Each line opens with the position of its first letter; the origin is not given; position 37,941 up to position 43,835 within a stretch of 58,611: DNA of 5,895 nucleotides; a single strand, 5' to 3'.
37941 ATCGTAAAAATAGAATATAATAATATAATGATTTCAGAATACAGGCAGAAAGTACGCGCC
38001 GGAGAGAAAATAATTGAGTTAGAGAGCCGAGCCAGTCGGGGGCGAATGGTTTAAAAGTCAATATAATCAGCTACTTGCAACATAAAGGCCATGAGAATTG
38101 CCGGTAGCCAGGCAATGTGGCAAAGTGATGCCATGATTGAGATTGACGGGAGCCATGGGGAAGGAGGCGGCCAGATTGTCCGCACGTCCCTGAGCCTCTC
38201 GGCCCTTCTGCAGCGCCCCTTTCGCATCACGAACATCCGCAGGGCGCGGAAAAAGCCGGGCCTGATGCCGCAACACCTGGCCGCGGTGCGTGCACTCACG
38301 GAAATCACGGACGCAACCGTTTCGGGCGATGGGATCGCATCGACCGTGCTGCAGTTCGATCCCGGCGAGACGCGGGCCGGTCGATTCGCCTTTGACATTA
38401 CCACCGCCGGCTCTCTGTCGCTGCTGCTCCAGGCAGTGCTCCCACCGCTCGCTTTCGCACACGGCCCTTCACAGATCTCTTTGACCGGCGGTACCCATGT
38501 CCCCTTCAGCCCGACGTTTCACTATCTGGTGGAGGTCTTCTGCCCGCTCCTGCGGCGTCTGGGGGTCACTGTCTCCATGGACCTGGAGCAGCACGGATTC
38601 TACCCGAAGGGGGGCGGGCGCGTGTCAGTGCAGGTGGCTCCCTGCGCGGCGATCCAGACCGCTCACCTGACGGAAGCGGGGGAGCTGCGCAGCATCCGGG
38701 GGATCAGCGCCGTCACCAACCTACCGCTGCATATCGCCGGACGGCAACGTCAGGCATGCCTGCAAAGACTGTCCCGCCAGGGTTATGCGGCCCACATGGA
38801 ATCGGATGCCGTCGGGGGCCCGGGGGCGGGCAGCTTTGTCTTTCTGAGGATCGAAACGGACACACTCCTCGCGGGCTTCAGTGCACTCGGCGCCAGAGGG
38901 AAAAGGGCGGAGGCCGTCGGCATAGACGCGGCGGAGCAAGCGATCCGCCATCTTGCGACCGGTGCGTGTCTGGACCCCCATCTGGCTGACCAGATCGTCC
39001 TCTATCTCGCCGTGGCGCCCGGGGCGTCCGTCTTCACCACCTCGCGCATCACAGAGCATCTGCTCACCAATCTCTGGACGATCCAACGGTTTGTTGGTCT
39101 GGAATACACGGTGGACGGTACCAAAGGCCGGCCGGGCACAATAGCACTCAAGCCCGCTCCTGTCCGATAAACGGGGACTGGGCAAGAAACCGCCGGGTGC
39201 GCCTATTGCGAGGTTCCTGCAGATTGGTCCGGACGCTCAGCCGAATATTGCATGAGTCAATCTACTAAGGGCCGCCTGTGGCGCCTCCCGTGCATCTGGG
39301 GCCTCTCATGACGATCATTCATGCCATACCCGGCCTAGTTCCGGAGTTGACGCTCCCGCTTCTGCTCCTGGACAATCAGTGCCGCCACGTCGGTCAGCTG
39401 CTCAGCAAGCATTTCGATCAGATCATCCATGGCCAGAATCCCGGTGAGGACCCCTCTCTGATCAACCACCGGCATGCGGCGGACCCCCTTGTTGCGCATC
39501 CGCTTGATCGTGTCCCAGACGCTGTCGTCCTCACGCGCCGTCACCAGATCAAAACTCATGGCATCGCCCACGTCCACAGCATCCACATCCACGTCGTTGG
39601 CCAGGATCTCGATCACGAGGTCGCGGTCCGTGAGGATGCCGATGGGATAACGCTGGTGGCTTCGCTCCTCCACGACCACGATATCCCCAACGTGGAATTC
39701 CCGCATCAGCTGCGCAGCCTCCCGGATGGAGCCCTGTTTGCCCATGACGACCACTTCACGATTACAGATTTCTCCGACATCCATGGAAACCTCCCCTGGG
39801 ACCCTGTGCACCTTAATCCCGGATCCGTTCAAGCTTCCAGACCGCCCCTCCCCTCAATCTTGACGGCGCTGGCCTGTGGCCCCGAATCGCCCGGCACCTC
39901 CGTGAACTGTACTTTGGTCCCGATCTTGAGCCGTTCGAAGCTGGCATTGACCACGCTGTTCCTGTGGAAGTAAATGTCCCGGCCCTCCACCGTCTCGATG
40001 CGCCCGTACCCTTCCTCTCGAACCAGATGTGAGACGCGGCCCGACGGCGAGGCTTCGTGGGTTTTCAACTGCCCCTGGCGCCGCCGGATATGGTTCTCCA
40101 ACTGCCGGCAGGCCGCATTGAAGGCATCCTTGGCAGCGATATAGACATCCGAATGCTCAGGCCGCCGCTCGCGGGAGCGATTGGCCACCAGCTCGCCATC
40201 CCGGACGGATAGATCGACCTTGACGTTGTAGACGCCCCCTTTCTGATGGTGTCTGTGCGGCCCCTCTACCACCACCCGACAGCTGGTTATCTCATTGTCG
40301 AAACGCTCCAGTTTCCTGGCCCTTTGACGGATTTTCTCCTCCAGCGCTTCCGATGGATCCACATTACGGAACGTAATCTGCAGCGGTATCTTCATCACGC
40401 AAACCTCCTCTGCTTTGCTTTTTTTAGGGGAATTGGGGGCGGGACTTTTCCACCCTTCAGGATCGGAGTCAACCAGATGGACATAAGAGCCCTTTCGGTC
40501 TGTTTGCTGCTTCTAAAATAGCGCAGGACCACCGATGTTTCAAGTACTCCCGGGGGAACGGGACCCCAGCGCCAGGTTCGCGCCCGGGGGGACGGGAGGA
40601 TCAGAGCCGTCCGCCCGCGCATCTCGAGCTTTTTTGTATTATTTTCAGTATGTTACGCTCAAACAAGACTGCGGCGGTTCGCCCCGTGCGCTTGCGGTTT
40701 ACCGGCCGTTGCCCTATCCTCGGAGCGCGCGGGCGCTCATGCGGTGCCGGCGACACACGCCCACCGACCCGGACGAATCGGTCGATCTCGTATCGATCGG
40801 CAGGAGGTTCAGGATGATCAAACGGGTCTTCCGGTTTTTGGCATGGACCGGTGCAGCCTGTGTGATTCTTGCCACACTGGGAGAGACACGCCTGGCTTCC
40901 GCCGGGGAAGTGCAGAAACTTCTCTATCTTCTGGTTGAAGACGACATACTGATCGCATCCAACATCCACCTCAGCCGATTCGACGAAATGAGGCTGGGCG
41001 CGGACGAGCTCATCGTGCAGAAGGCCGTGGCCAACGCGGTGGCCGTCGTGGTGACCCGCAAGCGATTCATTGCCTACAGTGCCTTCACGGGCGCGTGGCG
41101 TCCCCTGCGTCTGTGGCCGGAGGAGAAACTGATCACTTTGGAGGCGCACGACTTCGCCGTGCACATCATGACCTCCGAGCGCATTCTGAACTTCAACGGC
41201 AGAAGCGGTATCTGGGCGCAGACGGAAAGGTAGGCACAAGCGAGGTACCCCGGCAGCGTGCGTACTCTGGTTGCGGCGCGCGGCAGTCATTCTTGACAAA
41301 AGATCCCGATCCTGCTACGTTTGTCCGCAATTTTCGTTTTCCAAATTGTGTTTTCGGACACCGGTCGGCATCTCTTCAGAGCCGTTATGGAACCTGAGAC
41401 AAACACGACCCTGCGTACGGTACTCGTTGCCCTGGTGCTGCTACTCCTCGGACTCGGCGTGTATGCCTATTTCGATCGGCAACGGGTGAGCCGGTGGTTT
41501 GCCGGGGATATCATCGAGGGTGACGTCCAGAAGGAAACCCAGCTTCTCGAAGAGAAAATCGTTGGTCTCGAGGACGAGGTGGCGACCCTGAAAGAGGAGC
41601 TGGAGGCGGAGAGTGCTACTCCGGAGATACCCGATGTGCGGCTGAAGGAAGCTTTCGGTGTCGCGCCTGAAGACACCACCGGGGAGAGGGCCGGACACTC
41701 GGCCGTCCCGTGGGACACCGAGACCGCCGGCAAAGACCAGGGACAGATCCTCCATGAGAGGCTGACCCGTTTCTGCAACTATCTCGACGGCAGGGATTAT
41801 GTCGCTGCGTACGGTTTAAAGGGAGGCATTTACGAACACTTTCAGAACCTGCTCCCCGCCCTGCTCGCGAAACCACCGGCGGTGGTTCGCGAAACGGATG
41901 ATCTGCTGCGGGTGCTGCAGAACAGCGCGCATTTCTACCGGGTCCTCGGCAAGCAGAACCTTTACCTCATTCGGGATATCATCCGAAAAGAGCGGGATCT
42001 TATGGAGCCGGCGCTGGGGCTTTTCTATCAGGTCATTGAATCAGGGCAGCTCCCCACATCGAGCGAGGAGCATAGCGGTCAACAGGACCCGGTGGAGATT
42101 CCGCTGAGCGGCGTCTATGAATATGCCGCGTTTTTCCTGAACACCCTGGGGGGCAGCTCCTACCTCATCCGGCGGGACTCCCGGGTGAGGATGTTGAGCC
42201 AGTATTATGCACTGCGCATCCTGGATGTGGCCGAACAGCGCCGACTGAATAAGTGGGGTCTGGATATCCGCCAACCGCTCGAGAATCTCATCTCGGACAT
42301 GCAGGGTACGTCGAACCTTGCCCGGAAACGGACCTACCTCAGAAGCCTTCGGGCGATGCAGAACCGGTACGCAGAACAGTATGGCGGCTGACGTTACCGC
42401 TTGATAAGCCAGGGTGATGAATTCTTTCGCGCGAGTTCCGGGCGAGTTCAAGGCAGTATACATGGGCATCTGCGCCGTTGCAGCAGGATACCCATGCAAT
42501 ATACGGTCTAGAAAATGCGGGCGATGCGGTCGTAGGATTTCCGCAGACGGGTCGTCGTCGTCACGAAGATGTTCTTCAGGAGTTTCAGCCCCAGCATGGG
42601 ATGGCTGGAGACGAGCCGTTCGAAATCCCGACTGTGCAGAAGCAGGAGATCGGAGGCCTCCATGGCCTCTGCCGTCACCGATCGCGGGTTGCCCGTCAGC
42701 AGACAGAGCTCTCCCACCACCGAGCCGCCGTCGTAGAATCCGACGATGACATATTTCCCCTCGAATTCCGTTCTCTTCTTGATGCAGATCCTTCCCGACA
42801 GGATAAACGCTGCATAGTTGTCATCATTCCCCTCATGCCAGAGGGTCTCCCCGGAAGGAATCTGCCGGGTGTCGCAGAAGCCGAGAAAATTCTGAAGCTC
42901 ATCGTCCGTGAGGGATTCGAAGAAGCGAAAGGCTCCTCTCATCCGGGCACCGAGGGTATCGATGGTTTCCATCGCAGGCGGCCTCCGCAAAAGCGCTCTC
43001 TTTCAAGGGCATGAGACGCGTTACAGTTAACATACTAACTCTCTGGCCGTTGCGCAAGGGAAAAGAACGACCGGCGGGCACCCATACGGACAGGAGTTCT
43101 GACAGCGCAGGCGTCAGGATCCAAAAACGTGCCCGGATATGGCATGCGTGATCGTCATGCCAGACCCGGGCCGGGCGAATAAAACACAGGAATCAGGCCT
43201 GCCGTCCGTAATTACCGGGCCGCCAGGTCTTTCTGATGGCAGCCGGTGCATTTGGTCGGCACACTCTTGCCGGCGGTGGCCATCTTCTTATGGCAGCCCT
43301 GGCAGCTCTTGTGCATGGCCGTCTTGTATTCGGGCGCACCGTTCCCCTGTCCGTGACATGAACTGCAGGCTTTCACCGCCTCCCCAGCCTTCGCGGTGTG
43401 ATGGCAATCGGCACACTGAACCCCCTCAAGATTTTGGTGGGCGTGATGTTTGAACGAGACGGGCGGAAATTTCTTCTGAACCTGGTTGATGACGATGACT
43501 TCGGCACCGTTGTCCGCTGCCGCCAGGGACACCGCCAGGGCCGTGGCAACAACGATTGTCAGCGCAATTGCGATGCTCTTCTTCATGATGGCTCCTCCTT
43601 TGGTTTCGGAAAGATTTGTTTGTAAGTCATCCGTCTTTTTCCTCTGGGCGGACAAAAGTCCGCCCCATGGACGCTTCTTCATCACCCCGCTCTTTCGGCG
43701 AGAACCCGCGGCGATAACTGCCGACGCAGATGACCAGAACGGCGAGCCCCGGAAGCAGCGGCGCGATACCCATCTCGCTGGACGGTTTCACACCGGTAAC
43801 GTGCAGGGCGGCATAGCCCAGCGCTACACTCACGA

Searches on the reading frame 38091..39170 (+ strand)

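Call 18: search_protein_families(library=pfam, proteins=[window:38091-39170:+])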
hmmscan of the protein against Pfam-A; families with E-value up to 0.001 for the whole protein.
window:38091-39170:+ (359 aa): 2 families
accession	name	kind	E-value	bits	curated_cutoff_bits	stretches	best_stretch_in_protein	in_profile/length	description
PF01137.26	RTC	-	1.3e-82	276.7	27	1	23-341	2-221/221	RNA 3'-terminal phosphate cyclase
PF05189.18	RTC_insert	-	5.5e-19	68.9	23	1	194-288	1-101/102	RNA 3'-terminal phosphate cyclase (RTC), insert domain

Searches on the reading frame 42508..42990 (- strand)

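Call 18: search_protein_families(library=pfam, proteins=[window:42508-42990:-])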
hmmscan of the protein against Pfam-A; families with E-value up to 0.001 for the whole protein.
window:42508-42990:- (160 aa): 1 family
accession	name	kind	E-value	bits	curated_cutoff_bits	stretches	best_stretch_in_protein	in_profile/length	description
PF00027.35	cNMP_binding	-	9.4e-17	61.2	27.5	1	42-130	2-89/89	Cyclic nucleotide-binding domain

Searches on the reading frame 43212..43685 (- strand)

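Call 18: search_protein_families(library=pfam, proteins=[window:43212-43685:-])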
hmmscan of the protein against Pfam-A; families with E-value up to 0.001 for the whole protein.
window:43212-43685:- (157 aa): 2 families
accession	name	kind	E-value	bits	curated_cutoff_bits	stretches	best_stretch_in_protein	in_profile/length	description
PF02085.21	Cytochrom_CIII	-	2.9e-15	56.9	22.9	1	71-150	16-101/101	Class III cytochrome C family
PF14522.11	Cytochrome_C7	-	1.9e-05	24.8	24.8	0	76-151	1-67/67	Cytochrome c7 and related cytochrome c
